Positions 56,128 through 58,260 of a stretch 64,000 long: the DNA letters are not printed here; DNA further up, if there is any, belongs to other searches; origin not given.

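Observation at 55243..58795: Orphan HD-phosphohydrolase / extended DHQS-like cyclase / DxD-protein operon: candidate undescribed cyclitol pathway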

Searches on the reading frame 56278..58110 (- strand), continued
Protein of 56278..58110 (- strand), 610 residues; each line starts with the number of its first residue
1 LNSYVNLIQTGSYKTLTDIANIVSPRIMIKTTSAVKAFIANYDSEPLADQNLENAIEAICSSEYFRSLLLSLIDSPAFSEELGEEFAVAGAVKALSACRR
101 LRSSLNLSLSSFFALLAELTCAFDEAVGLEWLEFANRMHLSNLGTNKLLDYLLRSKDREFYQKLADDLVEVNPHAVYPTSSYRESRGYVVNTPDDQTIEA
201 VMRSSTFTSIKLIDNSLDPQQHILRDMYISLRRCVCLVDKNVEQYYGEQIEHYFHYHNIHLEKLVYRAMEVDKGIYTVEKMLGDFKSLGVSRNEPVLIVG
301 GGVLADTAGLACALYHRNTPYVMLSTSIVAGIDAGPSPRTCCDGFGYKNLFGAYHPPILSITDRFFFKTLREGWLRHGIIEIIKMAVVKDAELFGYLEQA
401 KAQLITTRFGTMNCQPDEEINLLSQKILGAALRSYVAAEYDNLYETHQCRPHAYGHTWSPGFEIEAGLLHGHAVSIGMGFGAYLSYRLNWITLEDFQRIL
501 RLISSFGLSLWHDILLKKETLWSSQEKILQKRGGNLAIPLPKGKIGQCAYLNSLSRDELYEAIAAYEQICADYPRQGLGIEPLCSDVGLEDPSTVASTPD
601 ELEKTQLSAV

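Call 77: find_homologous_proteins(query=L067:2456-4207:+, max_evalue=1e-50)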
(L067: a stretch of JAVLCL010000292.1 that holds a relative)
Query L067:2456-4207:+ (584 aa): 1571 proteins with E <= 1e-50 among 8000 candidates; the best 120 are listed.
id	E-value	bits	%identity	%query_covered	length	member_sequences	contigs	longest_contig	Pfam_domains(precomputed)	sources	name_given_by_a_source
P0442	0.0e+0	1356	100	100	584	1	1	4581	PF24621.3,PF01761.27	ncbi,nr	ncbi:MAG: sedoheptulose 7-phosphate cyclase [Halothece sp. Uz-M2-17]|nr:sedoheptulose 7-phosphate cy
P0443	0.0e+0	1263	93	100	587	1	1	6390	PF24621.3,PF01761.27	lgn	-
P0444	0.0e+0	1261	93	100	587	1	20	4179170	PF24621.3,PF01761.27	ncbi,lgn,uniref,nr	ncbi:3-dehydroquinate synthase [Halothece sp. PCC 7418]|uniref:Demethyl 4-deoxygadusol synthase n=1 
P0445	0.0e+0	1200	88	100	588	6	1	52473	PF24621.3,PF01761.27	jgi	-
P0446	0.0e+0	1198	88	100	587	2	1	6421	PF24621.3,PF01761.27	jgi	-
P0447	0.0e+0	1196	89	98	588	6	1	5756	PF24621.3,PF01761.27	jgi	-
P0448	0.0e+0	1190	87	100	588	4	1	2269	PF24621.3,PF01761.27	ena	-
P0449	0.0e+0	1185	87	100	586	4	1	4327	PF24621.3,PF01761.27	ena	-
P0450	0.0e+0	1180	88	98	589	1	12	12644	PF24621.3,PF01761.27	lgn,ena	-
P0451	0.0e+0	1178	87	98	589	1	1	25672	PF24621.3,PF01761.27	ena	-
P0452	0.0e+0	1173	86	100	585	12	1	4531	PF24621.3,PF01761.27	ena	-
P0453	0.0e+0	1158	85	100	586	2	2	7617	PF24621.3,PF01761.27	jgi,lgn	jgi:3-dehydroquinate synthase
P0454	0.0e+0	1150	86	98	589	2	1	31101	PF24621.3,PF01761.27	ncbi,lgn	-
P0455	0.0e+0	1133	82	100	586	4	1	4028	PF24621.3,PF01761.27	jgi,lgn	jgi:3-dehydroquinate synthase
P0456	0.0e+0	1113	80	100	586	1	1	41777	PF24621.3,PF01761.27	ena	-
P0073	0.0e+0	1066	79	100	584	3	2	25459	PF24621.3,PF01761.27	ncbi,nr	ncbi:MAG: sedoheptulose 7-phosphate cyclase [Xenococcus sp. MO_188.B8]|nr:sedoheptulose 7-phosphate 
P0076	0.0e+0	1058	78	100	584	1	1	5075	PF24621.3,PF01761.27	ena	-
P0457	0.0e+0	1057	78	100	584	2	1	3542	PF24621.3,PF01761.27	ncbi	-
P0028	0.0e+0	1055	77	100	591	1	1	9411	PF24621.3,PF01761.27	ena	-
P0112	0.0e+0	1049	76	100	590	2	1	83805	PF24621.3,PF01761.27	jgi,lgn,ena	-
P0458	0.0e+0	1048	77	98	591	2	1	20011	PF24621.3,PF01761.27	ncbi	ncbi:MAG: sedoheptulose 7-phosphate cyclase [Cyanobacteria bacterium P01_A01_bin.37]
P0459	0.0e+0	1047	77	99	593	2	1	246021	PF24621.3,PF01761.27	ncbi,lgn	ncbi:MAG: sedoheptulose 7-phosphate cyclase [Cyanobacteria bacterium P01_A01_bin.123]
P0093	0.0e+0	1044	77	100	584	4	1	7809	PF24621.3,PF01761.27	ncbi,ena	-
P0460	0.0e+0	1041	77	100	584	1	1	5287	PF24621.3,PF01761.27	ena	-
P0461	0.0e+0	1038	76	100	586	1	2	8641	PF24621.3,PF01761.27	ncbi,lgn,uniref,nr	ncbi:3-dehydroquinate synthetase [Hyella patelloides LEGE 07179]|uniref:3-dehydroquinate synthetase 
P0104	0.0e+0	1037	77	100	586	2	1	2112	PF24621.3,PF01761.27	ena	-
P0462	0.0e+0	1037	77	98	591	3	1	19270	PF24621.3,PF01761.27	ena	-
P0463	0.0e+0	1036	76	100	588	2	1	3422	PF24621.3,PF01761.27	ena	-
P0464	0.0e+0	1034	77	98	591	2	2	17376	PF24621.3,PF01761.27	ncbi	ncbi:MAG: sedoheptulose 7-phosphate cyclase [Leptolyngbyaceae cyanobacterium]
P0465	0.0e+0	1033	75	100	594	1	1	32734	PF24621.3,PF01761.27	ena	-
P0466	0.0e+0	1033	75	100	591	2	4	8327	PF24621.3,PF01761.27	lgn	-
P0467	0.0e+0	1033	76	98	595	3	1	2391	PF24621.3,PF01761.27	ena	-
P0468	0.0e+0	1031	77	98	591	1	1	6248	PF24621.3,PF01761.27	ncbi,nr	ncbi:MAG: sedoheptulose 7-phosphate cyclase [Symploca sp. SIO2G7]|nr:sedoheptulose 7-phosphate cycla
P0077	0.0e+0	1031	76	100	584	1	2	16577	PF24621.3,PF01761.27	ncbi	-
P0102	0.0e+0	1030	77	98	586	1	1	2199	PF24621.3,PF01761.27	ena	-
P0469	0.0e+0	1028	74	99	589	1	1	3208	PF24621.3,PF01761.27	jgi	-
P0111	0.0e+0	1027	74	100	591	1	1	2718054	PF24621.3,PF01761.27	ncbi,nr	ncbi:MAG: sedoheptulose 7-phosphate cyclase [Leptolyngbya sp. SIO1E4]|nr:sedoheptulose 7-phosphate c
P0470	0.0e+0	1027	76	100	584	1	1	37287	PF24621.3,PF01761.27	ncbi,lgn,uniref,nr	ncbi:3-dehydroquinate synthetase [Xenococcus sp. PCC 7305]|uniref:sedoheptulose 7-phosphate cyclase 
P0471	0.0e+0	1027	77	98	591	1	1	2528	PF24621.3,PF01761.27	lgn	-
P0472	0.0e+0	1026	77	98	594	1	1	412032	PF24621.3,PF01761.27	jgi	-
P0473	0.0e+0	1026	76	100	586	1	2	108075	PF24621.3,PF01761.27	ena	-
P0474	0.0e+0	1026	77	98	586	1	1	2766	PF24621.3,PF01761.27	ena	-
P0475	0.0e+0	1026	76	100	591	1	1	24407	PF24621.3,PF01761.27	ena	-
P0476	0.0e+0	1023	76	99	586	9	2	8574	PF24621.3,PF01761.27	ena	-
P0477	0.0e+0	1022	75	98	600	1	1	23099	PF24621.3,PF01761.27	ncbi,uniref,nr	ncbi:sedoheptulose 7-phosphate cyclase [Vacuolonema iberomarrocanum]|uniref:sedoheptulose 7-phosphat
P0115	0.0e+0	1021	74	100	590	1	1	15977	PF24621.3,PF01761.27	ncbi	ncbi:MAG: sedoheptulose 7-phosphate cyclase [Cyanobacteria bacterium P01_F01_bin.86]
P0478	0.0e+0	1021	76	98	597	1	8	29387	PF24621.3,PF01761.27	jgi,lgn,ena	-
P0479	0.0e+0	1020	74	100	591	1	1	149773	PF24621.3,PF01761.27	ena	-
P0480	0.0e+0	1020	76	98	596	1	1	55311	PF24621.3,PF01761.27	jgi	jgi:3-dehydroquinate synthase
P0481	0.0e+0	1020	76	98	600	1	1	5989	PF24621.3,PF01761.27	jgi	jgi:3-dehydroquinate synthase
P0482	0.0e+0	1019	75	100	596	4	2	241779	PF24621.3,PF01761.27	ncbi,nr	ncbi:MAG: sedoheptulose 7-phosphate cyclase [Leptolyngbya sp. SIO4C5]|nr:sedoheptulose 7-phosphate c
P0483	0.0e+0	1019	74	100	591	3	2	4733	PF24621.3,PF01761.27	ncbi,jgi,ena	-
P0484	0.0e+0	1019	75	100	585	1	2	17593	PF24621.3,PF01761.27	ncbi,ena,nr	ncbi:MAG: sedoheptulose 7-phosphate cyclase [Cyanobacteria bacterium]|nr:sedoheptulose 7-phosphate c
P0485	0.0e+0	1018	76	98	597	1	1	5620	PF24621.3,PF01761.27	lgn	-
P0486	0.0e+0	1017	74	100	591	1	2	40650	PF24621.3,PF01761.27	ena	-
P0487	0.0e+0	1017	75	98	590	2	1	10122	PF24621.3,PF01761.27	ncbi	-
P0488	0.0e+0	1017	75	100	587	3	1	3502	PF24621.3,PF01761.27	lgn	-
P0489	0.0e+0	1016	75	100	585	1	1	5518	PF24621.3,PF01761.27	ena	-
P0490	0.0e+0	1016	75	98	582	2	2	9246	PF24621.3,PF01761.27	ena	-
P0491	0.0e+0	1016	74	100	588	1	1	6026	PF24621.3,PF01761.27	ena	-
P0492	0.0e+0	1016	74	100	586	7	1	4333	PF24621.3,PF01761.27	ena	-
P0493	0.0e+0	1015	75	99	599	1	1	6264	PF24621.3,PF01761.27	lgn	-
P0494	0.0e+0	1015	75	99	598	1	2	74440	PF24621.3,PF01761.27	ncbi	ncbi:MAG: sedoheptulose 7-phosphate cyclase [Cyanobacteria bacterium J06597_1]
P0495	0.0e+0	1015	73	100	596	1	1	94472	PF24621.3,PF01761.27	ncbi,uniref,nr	ncbi:sedoheptulose 7-phosphate cyclase [Oscillatoria sp. CS-180]|uniref:sedoheptulose 7-phosphate cy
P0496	0.0e+0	1014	73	100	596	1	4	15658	PF24621.3,PF01761.27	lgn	-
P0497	0.0e+0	1014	75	100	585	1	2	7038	PF24621.3,PF01761.27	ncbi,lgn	-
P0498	0.0e+0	1014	75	100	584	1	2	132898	PF24621.3,PF01761.27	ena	-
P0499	0.0e+0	1012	74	100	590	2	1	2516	PF24621.3,PF01761.27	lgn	-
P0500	0.0e+0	1012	74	100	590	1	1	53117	PF24621.3,PF01761.27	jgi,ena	jgi:3-dehydroquinate synthase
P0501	0.0e+0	1012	75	98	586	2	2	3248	PF24621.3,PF01761.27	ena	-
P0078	0.0e+0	1011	74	100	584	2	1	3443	PF24621.3,PF01761.27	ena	-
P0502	0.0e+0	1011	73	100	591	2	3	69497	PF24621.3,PF01761.27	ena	-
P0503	0.0e+0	1011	75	100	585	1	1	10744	PF24621.3,PF01761.27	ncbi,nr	ncbi:MAG: sedoheptulose 7-phosphate cyclase [Leptolyngbya sp. RL_3_1]|nr:sedoheptulose 7-phosphate c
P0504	0.0e+0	1011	74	100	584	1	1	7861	PF24621.3,PF01761.27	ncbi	ncbi:MAG: sedoheptulose 7-phosphate cyclase [Xenococcus sp. (in: cyanobacteria)]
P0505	0.0e+0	1010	76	98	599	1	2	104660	PF24621.3,PF01761.27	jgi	-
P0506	0.0e+0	1009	74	98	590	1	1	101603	PF24621.3,PF01761.27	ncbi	ncbi:MAG: sedoheptulose 7-phosphate cyclase [Cyanobacteria bacterium P01_H01_bin.21]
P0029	1.6e-298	1009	73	100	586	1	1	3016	PF24621.3,PF01761.27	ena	-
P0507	2.6e-298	1008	72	100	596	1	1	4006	PF24621.3,PF01761.27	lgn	-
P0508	7.5e-298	1007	74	97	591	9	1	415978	PF24621.3,PF01761.27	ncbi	ncbi:MAG: sedoheptulose 7-phosphate cyclase [Cyanobacteria bacterium P01_D01_bin.156]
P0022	1.0e-297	1006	73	99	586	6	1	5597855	PF24621.3,PF01761.27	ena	-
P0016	1.0e-297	1006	75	98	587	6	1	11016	PF24621.3,PF01761.27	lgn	-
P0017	1.2e-297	1006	74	99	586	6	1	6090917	PF24621.3,PF01761.27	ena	-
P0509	1.3e-297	1006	73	99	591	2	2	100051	PF24621.3,PF01761.27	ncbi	-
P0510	1.3e-297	1006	73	99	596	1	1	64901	PF24621.3,PF01761.27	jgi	jgi:3-dehydroquinate synthase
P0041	1.3e-297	1006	73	100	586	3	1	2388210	PF24621.3,PF01761.27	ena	-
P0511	2.8e-297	1005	75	98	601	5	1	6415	PF24621.3,PF01761.27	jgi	-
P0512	3.5e-297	1005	74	100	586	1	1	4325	PF24621.3,PF01761.27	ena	-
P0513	4.0e-297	1004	74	100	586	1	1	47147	PF24621.3,PF01761.27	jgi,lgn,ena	jgi:3-dehydroquinate synthase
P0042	4.1e-297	1004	72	100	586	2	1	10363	PF24621.3,PF01761.27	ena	-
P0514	4.1e-297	1004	74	99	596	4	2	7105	PF24621.3,PF01761.27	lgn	-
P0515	5.2e-297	1004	74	98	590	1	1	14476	PF24621.3,PF01761.27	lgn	-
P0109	6.0e-297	1004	73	100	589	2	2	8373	PF24621.3,PF01761.27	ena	-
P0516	6.9e-297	1004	74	98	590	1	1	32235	PF24621.3,PF01761.27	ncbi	ncbi:MAG: sedoheptulose 7-phosphate cyclase [Cyanobacteria bacterium P01_A01_bin.137]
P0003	7.7e-297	1003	73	100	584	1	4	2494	PF24621.3,PF01761.27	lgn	-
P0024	8.3e-297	1003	72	100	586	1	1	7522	PF24621.3,PF01761.27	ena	-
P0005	1.2e-296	1003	73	100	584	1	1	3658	PF24621.3,PF01761.27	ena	-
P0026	2.0e-296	1002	72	99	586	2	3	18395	PF24621.3,PF01761.27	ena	-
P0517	2.4e-296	1002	75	100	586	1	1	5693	PF24621.3,PF01761.27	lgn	-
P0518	2.4e-296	1002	72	100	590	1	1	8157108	PF24621.3,PF01761.27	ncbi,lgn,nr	ncbi:3-dehydroquinate synthetase [Leptolyngbya sp. PCC 7375]|nr:3-dehydroquinate synthetase [Leptoly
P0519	2.6e-296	1002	74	99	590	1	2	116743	PF24621.3,PF01761.27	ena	-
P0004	5.1e-296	1001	73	100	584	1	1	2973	PF24621.3,PF01761.27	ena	-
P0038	5.9e-296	1000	71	100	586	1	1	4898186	PF24621.3,PF01761.27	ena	-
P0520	6.1e-296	1000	76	97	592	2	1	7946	PF24621.3,PF01761.27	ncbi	ncbi:MAG: sedoheptulose 7-phosphate cyclase, partial [Cyanobacteria bacterium P01_E01_bin.34]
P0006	6.9e-296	1000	74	98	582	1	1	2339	PF24621.3,PF01761.27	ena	-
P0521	6.9e-296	1000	73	100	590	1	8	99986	PF24621.3,PF01761.27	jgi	jgi:3-dehydroquinate synthetase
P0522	7.2e-296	1000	72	100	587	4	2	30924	PF24621.3,PF01761.27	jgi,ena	-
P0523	8.4e-296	1000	72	100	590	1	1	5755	PF24621.3,PF01761.27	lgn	-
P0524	9.7e-296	1000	72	100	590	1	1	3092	PF24621.3,PF01761.27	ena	-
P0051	1.3e-295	999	72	100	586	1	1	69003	PF24621.3,PF01761.27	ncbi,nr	ncbi:sedoheptulose 7-phosphate cyclase [Pleurocapsales cyanobacterium LEGE 10410]|nr:sedoheptulose 7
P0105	1.8e-295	999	72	100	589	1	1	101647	PF24621.3,PF01761.27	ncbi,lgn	ncbi:MAG: sedoheptulose 7-phosphate cyclase [Microcoleaceae cyanobacterium]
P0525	2.1e-295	999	75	97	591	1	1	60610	PF24621.3,PF01761.27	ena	-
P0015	2.4e-295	998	72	100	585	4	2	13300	PF24621.3,PF01761.27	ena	-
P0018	2.7e-295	998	73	98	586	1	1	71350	PF24621.3,PF01761.27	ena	-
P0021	4.2e-295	998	72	99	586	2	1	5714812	PF24621.3,PF01761.27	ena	-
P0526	4.7e-295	997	75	98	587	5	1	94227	PF24621.3,PF01761.27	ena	-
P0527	5.4e-295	997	74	98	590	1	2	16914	PF24621.3,PF01761.27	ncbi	ncbi:MAG: sedoheptulose 7-phosphate cyclase [Cyanobacteria bacterium P01_C01_bin.118]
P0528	7.4e-295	997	73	99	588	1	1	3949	PF24621.3,PF01761.27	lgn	-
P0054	7.6e-295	997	73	100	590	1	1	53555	PF24621.3,PF01761.27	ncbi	ncbi:MAG: sedoheptulose 7-phosphate cyclase [Cyanophyceae cyanobacterium]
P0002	9.6e-295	996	74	98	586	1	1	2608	PF24621.3,PF01761.27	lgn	-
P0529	9.9e-295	996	74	98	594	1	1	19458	PF24621.3,PF01761.27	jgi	-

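Call 78: list_cluster_members(proteins=[P0444])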
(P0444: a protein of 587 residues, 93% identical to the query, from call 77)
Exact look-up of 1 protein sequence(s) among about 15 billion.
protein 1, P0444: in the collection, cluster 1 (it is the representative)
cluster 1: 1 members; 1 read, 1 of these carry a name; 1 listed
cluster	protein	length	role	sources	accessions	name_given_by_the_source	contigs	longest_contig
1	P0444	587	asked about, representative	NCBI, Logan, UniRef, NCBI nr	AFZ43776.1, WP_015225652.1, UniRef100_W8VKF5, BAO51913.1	3-dehydroquinate synthase [Halothece sp. PCC 7418] | Demethyl 4-deoxygadusol synthase n=1 Tax=Aphanothece halophytica TaxID=72020 ... | sedoheptulose 7-phosphate cyclase [Halothece sp. PCC 7418]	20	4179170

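Call 79: find_encoding_contigs(protein=P0444, flank=10000, max_places=2)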
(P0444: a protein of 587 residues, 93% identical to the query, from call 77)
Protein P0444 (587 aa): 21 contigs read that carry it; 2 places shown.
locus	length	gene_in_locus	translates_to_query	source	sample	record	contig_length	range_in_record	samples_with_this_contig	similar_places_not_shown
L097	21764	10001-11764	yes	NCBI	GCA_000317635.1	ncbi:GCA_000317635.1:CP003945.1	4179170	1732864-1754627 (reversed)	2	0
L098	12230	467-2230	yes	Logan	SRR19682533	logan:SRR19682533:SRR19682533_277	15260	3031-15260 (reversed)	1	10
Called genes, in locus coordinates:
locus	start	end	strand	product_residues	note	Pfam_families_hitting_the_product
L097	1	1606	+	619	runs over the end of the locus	PF00072:Response_reg, PF08448:PAS_4 (faint), PF12860:PAS_7 (faint), PF13581:HATPase_c_2 (faint), PF13426:PAS_9 (faint), PF07568:HisKA_2, PF02518:HATPase_c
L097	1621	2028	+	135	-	PF00072:Response_reg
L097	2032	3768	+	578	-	PF00072:Response_reg, PF00990:GGDEF, PF00563:EAL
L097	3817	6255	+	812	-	PF00571:CBS, PF00989:PAS, PF08448:PAS_4, PF13426:PAS_9, PF08447:PAS_3 (weak), PF00512:HisKA, PF02518:HATPase_c, PF00072:Response_reg, +1 more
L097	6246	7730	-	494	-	PF03055:RPE65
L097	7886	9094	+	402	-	PF06609:TRI12 (weak), PF00083:Sugar_tr, PF07690:MFS_1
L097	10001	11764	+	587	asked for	PF01761:DHQ_synthase, PF24621:DHQS_C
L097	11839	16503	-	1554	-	PF00310:GATase_2, PF04898:Glu_syn_central, PF01645:Glu_synthase, PF01493:GXGXG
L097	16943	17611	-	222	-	-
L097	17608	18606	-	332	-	PF01555:N6_N4_Mtase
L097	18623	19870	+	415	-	PF00370:FGGY_N, PF02782:FGGY_C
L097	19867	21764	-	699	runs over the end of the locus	PF00069:Pkinase, PF07714:PK_Tyr_Ser-Thr, PF03109:ABC1 (weak), PF00990:GGDEF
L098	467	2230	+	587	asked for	PF01761:DHQ_synthase, PF24621:DHQS_C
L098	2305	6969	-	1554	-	PF00310:GATase_2, PF04898:Glu_syn_central, PF01645:Glu_synthase, PF01493:GXGXG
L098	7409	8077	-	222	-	-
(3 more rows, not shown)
